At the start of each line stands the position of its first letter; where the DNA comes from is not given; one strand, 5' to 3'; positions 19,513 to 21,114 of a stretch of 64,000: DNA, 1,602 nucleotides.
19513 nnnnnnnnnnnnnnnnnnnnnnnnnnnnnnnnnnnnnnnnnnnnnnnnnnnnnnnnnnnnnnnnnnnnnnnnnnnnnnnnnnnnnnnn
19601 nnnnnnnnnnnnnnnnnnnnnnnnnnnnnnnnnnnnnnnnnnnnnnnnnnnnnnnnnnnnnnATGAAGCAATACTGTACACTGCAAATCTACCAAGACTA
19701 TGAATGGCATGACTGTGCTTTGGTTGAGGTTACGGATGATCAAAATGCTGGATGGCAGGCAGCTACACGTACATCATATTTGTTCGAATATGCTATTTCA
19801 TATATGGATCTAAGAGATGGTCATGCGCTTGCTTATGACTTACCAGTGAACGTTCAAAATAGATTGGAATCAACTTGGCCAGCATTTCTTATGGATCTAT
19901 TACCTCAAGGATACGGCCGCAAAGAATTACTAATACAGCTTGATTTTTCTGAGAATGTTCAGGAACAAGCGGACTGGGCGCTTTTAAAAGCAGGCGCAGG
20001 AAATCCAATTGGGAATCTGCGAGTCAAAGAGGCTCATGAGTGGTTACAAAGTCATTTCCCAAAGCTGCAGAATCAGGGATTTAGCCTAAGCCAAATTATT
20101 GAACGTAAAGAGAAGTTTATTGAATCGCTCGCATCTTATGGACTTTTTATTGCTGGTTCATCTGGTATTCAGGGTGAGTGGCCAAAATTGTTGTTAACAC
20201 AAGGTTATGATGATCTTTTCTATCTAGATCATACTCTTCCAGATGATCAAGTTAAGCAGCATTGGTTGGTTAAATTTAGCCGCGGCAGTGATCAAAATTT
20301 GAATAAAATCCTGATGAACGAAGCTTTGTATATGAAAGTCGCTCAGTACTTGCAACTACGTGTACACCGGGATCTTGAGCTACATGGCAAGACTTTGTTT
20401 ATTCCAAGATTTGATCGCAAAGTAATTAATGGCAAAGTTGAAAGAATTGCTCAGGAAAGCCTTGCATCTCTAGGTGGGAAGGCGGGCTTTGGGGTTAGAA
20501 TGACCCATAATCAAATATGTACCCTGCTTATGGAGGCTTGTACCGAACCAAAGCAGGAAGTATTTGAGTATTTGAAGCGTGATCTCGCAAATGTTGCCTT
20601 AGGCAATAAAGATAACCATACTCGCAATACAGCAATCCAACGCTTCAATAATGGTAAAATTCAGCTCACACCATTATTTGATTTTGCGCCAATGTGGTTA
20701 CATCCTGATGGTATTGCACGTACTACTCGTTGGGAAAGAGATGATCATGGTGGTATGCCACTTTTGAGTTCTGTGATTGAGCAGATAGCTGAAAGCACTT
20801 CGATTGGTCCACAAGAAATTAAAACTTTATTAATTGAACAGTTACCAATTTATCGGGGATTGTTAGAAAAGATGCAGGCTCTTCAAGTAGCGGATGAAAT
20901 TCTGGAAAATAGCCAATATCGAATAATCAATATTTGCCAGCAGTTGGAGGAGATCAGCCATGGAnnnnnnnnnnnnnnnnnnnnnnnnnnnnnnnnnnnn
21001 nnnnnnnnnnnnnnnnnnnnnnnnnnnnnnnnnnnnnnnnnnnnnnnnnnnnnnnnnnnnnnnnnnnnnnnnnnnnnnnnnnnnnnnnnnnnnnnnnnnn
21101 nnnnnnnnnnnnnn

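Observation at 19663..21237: HipA-like kinase followed by an overlapping downstream HTH gene: toxin-first order, unlike the hipBA at 51.9-53.4 kb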

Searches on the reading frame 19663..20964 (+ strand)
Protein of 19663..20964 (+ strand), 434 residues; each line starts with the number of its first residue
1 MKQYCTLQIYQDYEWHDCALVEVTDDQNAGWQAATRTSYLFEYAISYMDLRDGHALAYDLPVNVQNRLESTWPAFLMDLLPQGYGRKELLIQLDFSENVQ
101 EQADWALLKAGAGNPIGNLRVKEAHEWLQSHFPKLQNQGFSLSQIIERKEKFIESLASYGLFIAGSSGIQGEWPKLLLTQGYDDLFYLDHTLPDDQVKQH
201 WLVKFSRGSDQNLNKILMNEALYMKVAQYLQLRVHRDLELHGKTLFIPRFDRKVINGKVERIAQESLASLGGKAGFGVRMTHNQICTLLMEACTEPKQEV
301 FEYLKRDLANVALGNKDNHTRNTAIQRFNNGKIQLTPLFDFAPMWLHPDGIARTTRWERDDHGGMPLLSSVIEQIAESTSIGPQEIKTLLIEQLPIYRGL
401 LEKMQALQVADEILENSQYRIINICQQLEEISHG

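Call 3: search_protein_families(library=pfam, proteins=[window:19663-20964:+], max_evalue=0.1)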
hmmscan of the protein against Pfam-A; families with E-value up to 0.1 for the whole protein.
window:19663-20964:+ (434 aa): 2 families
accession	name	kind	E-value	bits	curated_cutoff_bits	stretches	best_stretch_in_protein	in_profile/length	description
PF07804.18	HipA_C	-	3.2e-27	96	30.5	1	169-360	3-183/213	HipA-like C-terminal domain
PF13657.11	Couple_hipA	-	9.8e-09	36.1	22.5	1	25-121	6-98/99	HipA N-terminal domain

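Call 4: search_protein_families(library=ncbifam, proteins=[window:19663-20964:+], max_evalue=0.1)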
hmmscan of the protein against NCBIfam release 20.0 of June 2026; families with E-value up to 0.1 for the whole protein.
window:19663-20964:+ (434 aa): 2 families
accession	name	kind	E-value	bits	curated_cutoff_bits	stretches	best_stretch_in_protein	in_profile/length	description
NF007297.0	PRK09775.1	equivalog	3.5e-09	35.9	401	1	69-350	104-378/446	type II toxin-antitoxin system HipA family toxin YjjJ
TIGR03071.1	couple_hipA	domain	1.1e-05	25.5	27.8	1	26-119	8-98/101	HipA N-terminal domain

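Call 5: find_homologous_proteins(query=window:19663-20964:+)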
Query window:19663-20964:+ (434 aa): 1501 proteins with E <= 0.001 among 6461 candidates; the best 120 are listed.
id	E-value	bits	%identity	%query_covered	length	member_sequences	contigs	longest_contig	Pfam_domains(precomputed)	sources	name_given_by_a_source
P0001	4.1e-288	973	97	100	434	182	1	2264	PF07804.19,PF13657.12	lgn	-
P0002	3.1e-260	881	88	100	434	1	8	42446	PF07804.19,PF13657.12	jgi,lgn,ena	jgi:serine/threonine-protein kinase HipA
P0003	7.8e-254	860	86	100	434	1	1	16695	PF07804.19,PF13657.12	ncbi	ncbi:MAG: HipA domain-containing protein [Acinetobacter sp.]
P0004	9.3e-254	860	85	100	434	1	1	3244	PF07804.19,PF13657.12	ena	-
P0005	9.8e-254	860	85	100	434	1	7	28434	PF07804.19,PF13657.12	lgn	-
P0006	1.8e-253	859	85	100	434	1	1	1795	PF07804.19,PF13657.12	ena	-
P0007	1.9e-253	859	85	100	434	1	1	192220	PF07804.19,PF13657.12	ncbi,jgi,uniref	ncbi:MAG: type II toxin-antitoxin system HipA family toxin [Acinetobacter sp.]|uniref:type II toxin-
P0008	1.9e-253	859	85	100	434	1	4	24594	PF07804.19,PF13657.12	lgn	-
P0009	1.9e-253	859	86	100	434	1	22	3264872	PF07804.19,PF13657.12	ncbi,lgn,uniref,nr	ncbi:HipA domain-containing protein [Acinetobacter lwoffii]|uniref:HipA-like C-terminal domain-conta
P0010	2.0e-253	859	85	100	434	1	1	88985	PF07804.19,PF13657.12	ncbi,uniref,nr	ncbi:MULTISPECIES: HipA domain-containing protein [unclassified Acinetobacter]|uniref:type II toxin-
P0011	2.2e-253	859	85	100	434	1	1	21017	PF07804.19,PF13657.12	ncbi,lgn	ncbi:type II toxin-antitoxin system HipA family toxin [Acinetobacter sp. AGC35]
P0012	2.4e-253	859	85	100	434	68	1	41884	PF07804.19,PF13657.12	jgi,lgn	-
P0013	2.8e-253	858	85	100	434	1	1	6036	PF07804.19,PF13657.12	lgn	-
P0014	3.2e-253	858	85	100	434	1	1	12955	PF07804.19,PF13657.12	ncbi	-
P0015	3.3e-253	858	86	100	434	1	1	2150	PF07804.19,PF13657.12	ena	-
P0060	3.9e-252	855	85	100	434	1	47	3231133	PF07804.19,PF13657.12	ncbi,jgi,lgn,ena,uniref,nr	ncbi:type II toxin-antitoxin system HipA family toxin [Acinetobacter lwoffii]|jgi:serine/threonine-p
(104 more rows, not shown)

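Call 7: find_encoding_contigs(protein=P0060, flank=4000, max_places=4)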
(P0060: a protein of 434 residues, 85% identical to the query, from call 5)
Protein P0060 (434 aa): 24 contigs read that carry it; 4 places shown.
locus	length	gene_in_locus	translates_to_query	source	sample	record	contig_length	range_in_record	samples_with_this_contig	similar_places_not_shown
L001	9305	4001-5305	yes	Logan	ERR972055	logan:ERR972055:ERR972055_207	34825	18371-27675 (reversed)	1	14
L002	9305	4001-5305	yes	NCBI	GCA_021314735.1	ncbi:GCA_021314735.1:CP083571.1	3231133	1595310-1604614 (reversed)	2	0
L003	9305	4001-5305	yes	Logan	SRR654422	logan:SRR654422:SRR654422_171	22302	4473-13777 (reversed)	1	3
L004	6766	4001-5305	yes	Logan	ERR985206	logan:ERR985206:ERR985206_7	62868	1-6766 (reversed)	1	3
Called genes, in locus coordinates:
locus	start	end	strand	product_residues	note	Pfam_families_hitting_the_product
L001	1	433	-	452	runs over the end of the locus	PF00860:Xan_ur_permease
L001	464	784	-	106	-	PF00576:Transthyretin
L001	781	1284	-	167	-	PF09349:OHCU_decarbox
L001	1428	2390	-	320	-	PF01522:Polysacc_deac_1 (weak)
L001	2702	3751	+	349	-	PF00355:Rieske, PF19112:VanA_C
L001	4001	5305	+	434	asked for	PF13657:Couple_hipA, PF07804:HipA_C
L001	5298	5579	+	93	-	PF01381:HTH_3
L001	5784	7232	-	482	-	PF00171:Aldedh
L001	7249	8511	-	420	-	PF00202:Aminotran_3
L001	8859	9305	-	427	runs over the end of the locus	PF02812:ELFV_dehydrog_N, PF00208:ELFV_dehydrog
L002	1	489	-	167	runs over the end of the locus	PF09349:OHCU_decarbox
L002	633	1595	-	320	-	PF01522:Polysacc_deac_1 (weak)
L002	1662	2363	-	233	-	PF03811:Zn_ribbon_InsA (weak), PF03400:DDE_Tnp_IS1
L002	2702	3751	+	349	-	PF00355:Rieske, PF19112:VanA_C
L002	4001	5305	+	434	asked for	PF13657:Couple_hipA, PF07804:HipA_C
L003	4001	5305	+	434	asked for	PF13657:Couple_hipA, PF07804:HipA_C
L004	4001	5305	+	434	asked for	PF13657:Couple_hipA, PF07804:HipA_C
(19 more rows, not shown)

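Call 8: find_related_loci(query=window:19663-20964:+, collection=genome_contigs, flank=4000)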
Query window:19663-20964:+ (434 aa) in genome_contigs; peptide patterns used: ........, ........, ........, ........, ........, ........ (x = any residue, [..] = any of these).
108 stretches matched a pattern; 86 encode a relative of the query (tblastn E <= 1e-3); the best 80 are kept; 79 distinct loci.
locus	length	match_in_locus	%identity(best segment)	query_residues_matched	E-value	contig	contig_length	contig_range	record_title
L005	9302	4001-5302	100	1-434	0e+0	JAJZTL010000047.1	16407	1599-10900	MAG: Proteobacteria bacterium isolate SKS3.bin72 NODE_5552_length_16407_cov_2.449939, whole genome shotgun sequence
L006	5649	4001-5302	85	1-434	0e+0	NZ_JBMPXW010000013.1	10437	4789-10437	Acinetobacter lwoffii strain 72 contig_20, whole genome shotgun sequence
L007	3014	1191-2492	85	1-434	0e+0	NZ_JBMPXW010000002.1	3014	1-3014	Acinetobacter lwoffii strain 72 contig_19, whole genome shotgun sequence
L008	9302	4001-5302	86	1-434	0e+0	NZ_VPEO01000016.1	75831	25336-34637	Acinetobacter sp. YH16052 NODE_16_length_75831_cov_32.839824, whole genome shotgun sequence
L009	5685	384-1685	85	1-434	0e+0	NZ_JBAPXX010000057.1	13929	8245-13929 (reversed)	MAG: Acinetobacter sp. isolate MFD00208_ilm_asm_bin16 k127_75129, whole genome shotgun sequence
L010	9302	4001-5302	85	1-434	0e+0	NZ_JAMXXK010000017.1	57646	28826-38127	Acinetobacter lwoffii strain S246-3 contig00017, whole genome shotgun sequence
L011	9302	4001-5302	85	1-434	0e+0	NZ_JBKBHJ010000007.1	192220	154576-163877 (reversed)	MAG: Acinetobacter sp. isolate 21I_061.bin.14 NODE_100_length_192220_cov_69.475500, whole genome shotgun sequence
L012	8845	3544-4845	85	1-434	0e+0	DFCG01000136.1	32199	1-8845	MAG TPA_asm: Acinetobacter sp. UBA3060 UBA3060_contig_85, whole genome shotgun sequence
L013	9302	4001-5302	85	1-434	0e+0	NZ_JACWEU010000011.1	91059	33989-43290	Acinetobacter lwoffii strain SU1904 scaffold_10, whole genome shotgun sequence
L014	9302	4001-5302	85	1-434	0e+0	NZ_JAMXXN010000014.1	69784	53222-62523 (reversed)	Acinetobacter lwoffii strain S332-3 contig00014, whole genome shotgun sequence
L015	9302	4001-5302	85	1-434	0e+0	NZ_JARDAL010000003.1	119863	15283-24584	Acinetobacter sp. AS5 contig3, whole genome shotgun sequence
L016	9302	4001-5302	85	1-434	0e+0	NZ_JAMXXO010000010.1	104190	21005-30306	Acinetobacter lwoffii strain VE192-9 contig00010, whole genome shotgun sequence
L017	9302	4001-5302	85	1-434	0e+0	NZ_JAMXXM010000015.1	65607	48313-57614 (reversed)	Acinetobacter lwoffii strain S298-4 contig00015, whole genome shotgun sequence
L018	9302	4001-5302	85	1-434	0e+0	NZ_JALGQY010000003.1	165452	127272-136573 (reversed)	Acinetobacter lwoffii strain K1 NODE_3_length_165452_cov_219.836_ID_35462, whole genome shotgun sequence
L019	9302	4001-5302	85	1-434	0e+0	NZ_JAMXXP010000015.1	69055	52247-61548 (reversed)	Acinetobacter lwoffii strain VE196-10 contig00015, whole genome shotgun sequence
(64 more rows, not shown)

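Call 20: search_solved_structures(query=window:19663-20964:+, max_evalue=0.01, show_alignments=2)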
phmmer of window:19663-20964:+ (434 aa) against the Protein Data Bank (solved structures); distinct sequences matched with E-value up to 0.01: 3.
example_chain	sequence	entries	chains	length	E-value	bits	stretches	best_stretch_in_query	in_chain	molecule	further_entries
8ezr_B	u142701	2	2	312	2.8e-07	33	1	217-342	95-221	HipT(Lp)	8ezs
7vkb_A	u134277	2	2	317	2.9e-07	32.9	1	217-342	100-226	HipA_C domain-containing protein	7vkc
7wcf_A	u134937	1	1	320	1.1e-06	31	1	217-342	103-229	HipA_C domain-containing protein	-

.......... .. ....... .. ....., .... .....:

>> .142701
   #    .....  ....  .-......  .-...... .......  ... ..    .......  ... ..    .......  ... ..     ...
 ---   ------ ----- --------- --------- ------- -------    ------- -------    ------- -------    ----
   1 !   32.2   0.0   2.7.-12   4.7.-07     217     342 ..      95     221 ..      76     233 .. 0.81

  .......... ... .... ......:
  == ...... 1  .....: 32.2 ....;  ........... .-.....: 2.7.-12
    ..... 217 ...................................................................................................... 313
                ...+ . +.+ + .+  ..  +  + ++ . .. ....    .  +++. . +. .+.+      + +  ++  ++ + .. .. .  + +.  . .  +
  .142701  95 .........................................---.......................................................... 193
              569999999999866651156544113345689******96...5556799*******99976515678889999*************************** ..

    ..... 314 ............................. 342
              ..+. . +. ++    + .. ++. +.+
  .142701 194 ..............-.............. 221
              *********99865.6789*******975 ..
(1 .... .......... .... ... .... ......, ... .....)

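Call 38: search_protein_representatives(protein=window:19663-20964:+)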
Query: 434 residues. Proteins with E-value up to 0.001 (for the whole library): 813; up to 1e-10: 462; up to 1e-30: 215. The best 150 are listed.
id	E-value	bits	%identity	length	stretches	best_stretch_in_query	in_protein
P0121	3.7e-120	418.1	53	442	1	1-376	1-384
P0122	4.6e-119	414.5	49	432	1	4-409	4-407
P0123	2.3e-110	385.8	48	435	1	2-392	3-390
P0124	2.9e-107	375.6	46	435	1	6-430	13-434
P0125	3.2e-97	342.6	43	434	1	5-431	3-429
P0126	8.6e-95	334.5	46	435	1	2-378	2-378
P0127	9.8e-90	317.9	52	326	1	109-419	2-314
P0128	1.3e-86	307.6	50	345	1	4-311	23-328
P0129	2.7e-83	296.7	48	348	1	74-363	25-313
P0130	1.7e-81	290.7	44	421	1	4-375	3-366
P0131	4.9e-81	289.2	44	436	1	5-360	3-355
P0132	5.5e-81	289.0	39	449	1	5-401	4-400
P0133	6.0e-81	288.9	40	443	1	3-389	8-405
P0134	9.5e-81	288.3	43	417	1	9-401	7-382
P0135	3.6e-79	283.1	41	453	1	5-421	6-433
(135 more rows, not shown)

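Call 40: search_dna_similar(query=window:19663-20964:+, collection=plasmids, mode=protein, max_evalue=1e-20, max_rows=40, rows=spread)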
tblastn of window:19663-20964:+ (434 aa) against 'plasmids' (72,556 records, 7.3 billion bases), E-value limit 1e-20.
Records with a match: 130; places in all: 131; records where one place covers at least 80% of the query: 122.
Best place of each record, by identity: >=99% 13; 95-99% 1; 60-80% 21; <60% 95.
By first word of the organism name: Acinetobacter 40; Agrobacterium 31; Rhizobium 9; Rahnella 9; Bradyrhizobium 8; Pseudomonas 6; Ensifer 4; Shinella 3; Aminobacter 3; Rhodovastum 2; and 12 more.
By predicted mobility (MOB-suite, as given by PLSDB): mobilizable 47; non-mobilizable 45; conjugative 38.
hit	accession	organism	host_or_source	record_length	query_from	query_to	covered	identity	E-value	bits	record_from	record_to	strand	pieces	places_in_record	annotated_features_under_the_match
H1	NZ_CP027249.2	Acinetobacter pittii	Homo sapiens,Pure Culture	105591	1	434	100%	100.0%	0e+0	903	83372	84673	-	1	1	HipA domain-containing protein | helix-turn-helix transcriptional regulator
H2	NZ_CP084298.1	Acinetobacter baumannii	a feces sample of chicken origin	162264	1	434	100%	100.0%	0e+0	903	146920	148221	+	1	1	HipA domain-containing protein | helix-turn-helix transcriptional regulator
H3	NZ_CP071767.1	Acinetobacter towneri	porcine,cell culture,feces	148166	1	434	100%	100.0%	0e+0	903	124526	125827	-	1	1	HipA domain-containing protein | helix-turn-helix transcriptional regulator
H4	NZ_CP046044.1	Acinetobacter towneri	swine,mixed culture,feces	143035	1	434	100%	100.0%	0e+0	903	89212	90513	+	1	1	HipA domain-containing protein | helix-turn-helix transcriptional regulator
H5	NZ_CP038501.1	Acinetobacter baumannii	Homo sapiens,blood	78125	1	434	100%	97.7%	0e+0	882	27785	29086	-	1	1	HipA domain-containing protein | helix-turn-helix transcriptional regulator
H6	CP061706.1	Acinetobacter baumannii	paper pulp mill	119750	1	434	100%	76.7%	0e+0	721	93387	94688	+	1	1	type II toxin-antitoxin system HipA family toxin | helix-turn-helix transcriptional regulator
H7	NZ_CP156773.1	Acinetobacter sp. ANC 7970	cattle,whole organism,cattle feces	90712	1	434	100%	76.7%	0e+0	721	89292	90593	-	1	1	HipA domain-containing protein | helix-turn-helix transcriptional regulator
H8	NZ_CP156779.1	Acinetobacter sp. ANC 7951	cattle,whole organism,cattle feces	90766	1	434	100%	76.7%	0e+0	721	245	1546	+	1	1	HipA domain-containing protein | helix-turn-helix transcriptional regulator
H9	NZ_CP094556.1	Acinetobacter sp. YH12068_T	Pig,feces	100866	1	434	100%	76.3%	0e+0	711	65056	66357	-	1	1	HipA domain-containing protein | helix-turn-helix transcriptional regulator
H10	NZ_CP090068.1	Acinetobacter sp. SH20PTE14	pig manure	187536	1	434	100%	74.0%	0e+0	701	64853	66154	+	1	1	HipA domain-containing protein | helix-turn-helix transcriptional regulator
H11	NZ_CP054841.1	Comamonas antarctica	whole organism,R2A medium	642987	3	416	95%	48.5%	6e-128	414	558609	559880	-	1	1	HipA domain-containing protein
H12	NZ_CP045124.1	Acinetobacter indicus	cow,cow feces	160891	1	230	53%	79.1%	1e-118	387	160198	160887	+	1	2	none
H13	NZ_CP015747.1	Shinella sp. HZN7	-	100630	6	433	99%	37.5%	2e-79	275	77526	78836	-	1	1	HipA domain-containing protein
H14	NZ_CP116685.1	Agrobacterium fabrum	cell culture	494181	6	428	97%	37.8%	5e-82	282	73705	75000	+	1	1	type II toxin-antitoxin system HipA family toxin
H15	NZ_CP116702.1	Agrobacterium tumefaciens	Yarrow,cell culture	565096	6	428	97%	37.6%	2e-81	280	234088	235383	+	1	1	type II toxin-antitoxin system HipA family toxin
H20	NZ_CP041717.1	Acidiphilium multivorum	Cell culture,activated sludge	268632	6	431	98%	37.0%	9e-69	244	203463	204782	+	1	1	HipA domain-containing protein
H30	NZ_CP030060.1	Bradyrhizobium sp. CCBAU 53351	Arachis hypogaea,Microbe,nodule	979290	6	420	96%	33.3%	7e-68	241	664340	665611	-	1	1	HipA domain-containing protein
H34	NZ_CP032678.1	Pseudomonas sp. Leaf58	Arabidopsis,whole organism,phyllosphere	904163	1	400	92%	32.5%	2e-49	188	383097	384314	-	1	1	HipA domain-containing protein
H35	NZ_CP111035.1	Pseudomonas aeruginosa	Homo sapiens,sputum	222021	1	363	84%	34.1%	3e-53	198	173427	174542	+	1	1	HipA domain-containing protein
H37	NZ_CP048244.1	Ewingella americana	Flammulina filiformis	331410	3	357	82%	31.1%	2e-36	150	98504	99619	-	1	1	HipA domain-containing protein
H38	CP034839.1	Rahnella aquatilis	Food spoilage microflora,food/cold ...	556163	3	358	82%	29.6%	2e-32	137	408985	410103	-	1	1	type II toxin-antitoxin system HipA family toxin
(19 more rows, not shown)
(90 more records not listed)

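Call 41: search_dna_similar(query=window:19663-20964:+, collection=phages, mode=protein, max_evalue=0.00001, max_rows=15)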
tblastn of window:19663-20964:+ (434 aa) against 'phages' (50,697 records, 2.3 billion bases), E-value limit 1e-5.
No match.

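Call 42: get_annotated_region(hit=H1, flank=6000)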
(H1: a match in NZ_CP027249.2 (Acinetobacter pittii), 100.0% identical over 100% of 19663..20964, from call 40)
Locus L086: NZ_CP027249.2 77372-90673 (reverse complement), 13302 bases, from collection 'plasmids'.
description: Acinetobacter pittii strain WCHAP100004 plasmid pOXA58_100004, complete sequence
organism: Acinetobacter pittii (NCBI taxid 48296)
taxonomy: Bacteria; Pseudomonadota; Gammaproteobacteria; Moraxellales; Moraxellaceae; Acinetobacter; Acinetobacter pittii
host: -; source: Homo sapiens,Pure Culture; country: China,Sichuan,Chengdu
typing (MOB-suite, as given by PLSDB): mobilizable; replicon rep_cluster_1218; relaxase MOBP
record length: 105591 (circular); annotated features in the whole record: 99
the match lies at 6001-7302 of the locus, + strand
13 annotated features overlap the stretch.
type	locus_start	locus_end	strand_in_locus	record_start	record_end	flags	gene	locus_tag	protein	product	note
CDS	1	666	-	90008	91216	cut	-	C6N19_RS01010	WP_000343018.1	IS256-like element ISAba26 family transposase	GO:0006313 - DNA transposition [Evidence IEA]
CDS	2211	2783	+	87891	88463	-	umuD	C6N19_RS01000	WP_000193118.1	translesion error-prone DNA polymerase V autoproteolytic subunit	-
CDS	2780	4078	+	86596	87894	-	-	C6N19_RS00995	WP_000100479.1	Y-family DNA polymerase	-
CDS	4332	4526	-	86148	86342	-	-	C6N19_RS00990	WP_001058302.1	exodeoxyribonuclease VII small subunit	-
CDS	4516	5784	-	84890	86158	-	xseA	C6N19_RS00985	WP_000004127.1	exodeoxyribonuclease VII large subunit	GO:0006308 - DNA catabolic process [Evidence IEA]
CDS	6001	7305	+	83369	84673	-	-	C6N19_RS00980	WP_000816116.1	HipA domain-containing protein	-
CDS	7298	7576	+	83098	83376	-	-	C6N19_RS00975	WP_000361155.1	helix-turn-helix transcriptional regulator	-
CDS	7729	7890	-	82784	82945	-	-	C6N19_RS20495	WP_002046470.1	hypothetical protein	-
CDS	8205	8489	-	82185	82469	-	-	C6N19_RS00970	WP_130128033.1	hypothetical protein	-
CDS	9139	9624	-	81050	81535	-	-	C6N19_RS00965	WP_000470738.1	hypothetical protein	-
CDS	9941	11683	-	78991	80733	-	-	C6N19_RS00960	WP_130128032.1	ThiF family adenylyltransferase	-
CDS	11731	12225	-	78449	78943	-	-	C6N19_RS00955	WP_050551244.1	Mov34/MPN/PAD-1 family protein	-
CDS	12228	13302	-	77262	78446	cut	-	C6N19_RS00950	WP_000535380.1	cyclic GMP-AMP synthase DncV-like nucleotidyltransferase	-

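Call 43: get_annotated_region(hit=H14, flank=2500)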
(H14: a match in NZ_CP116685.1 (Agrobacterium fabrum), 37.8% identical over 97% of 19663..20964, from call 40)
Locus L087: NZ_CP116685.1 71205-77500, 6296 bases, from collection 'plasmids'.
description: Agrobacterium fabrum strain 2788 plasmid pAt2788a, complete sequence
organism: Agrobacterium fabrum (NCBI taxid 1176649)
taxonomy: Bacteria; Pseudomonadota; Alphaproteobacteria; Hyphomicrobiales; Rhizobiaceae; Agrobacterium; Agrobacterium fabrum
host: -; source: cell culture; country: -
typing (MOB-suite, as given by PLSDB): conjugative; relaxase MOBQ; mating-pair formation MPF_T
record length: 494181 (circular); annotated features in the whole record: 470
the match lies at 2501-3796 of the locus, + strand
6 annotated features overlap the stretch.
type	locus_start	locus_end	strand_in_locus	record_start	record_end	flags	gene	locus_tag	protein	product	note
CDS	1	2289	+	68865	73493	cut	traA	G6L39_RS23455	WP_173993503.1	Ti-type conjugative transfer relaxase TraA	-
CDS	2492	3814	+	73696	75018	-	-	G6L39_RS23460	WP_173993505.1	type II toxin-antitoxin system HipA family toxin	-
CDS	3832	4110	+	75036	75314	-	-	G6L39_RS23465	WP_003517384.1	helix-turn-helix transcriptional regulator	-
CDS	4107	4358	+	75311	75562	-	-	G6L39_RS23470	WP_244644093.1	hypothetical protein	-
CDS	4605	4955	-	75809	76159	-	-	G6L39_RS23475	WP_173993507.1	hypothetical protein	-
CDS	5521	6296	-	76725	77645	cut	-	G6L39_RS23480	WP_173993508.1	LysR family transcriptional regulator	GO:0006355 - regulation of DNA-templated transcription [Evidence IEA]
